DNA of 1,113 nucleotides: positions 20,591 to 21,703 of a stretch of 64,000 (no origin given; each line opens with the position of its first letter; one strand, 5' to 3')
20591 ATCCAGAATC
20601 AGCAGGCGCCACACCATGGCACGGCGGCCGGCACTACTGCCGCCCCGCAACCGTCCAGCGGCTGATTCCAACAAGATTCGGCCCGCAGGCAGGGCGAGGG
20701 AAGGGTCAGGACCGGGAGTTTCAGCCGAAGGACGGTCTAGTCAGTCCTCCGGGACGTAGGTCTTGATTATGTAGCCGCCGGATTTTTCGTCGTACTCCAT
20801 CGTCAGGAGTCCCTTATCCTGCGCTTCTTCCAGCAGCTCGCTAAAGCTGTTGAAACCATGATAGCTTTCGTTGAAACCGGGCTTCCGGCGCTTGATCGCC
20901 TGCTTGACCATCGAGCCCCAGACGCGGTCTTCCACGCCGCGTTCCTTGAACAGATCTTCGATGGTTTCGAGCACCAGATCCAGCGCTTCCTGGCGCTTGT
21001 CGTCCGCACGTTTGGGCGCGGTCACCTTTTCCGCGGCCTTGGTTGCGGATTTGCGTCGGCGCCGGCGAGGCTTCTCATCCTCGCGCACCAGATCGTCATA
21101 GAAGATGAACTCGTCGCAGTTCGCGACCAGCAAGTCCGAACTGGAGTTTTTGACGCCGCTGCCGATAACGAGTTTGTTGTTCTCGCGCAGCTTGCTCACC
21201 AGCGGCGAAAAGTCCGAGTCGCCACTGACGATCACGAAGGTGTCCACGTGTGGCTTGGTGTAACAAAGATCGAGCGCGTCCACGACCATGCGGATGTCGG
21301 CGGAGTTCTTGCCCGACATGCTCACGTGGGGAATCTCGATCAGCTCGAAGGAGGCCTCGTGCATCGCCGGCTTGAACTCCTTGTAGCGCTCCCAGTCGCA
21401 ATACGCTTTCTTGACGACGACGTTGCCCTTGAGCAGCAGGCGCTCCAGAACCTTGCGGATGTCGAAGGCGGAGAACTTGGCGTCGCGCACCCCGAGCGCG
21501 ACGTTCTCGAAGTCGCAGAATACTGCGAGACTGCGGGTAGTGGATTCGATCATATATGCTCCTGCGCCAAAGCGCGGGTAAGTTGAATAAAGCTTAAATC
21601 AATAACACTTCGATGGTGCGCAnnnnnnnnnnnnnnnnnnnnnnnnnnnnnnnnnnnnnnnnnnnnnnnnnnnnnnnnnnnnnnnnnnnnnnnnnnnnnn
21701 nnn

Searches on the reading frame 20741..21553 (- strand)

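Call 53: search_protein_families(library=pfam, proteins=[window:20741-21553:-], max_evalue=0.0001)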
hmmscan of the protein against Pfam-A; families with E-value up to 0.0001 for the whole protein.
window:20741-21553:- (270 aa): 1 family
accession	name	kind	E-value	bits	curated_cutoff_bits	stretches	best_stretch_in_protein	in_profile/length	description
PF01936.24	NYN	-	6.9e-37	127.6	24.2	1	9-152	2-144/145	NYN domain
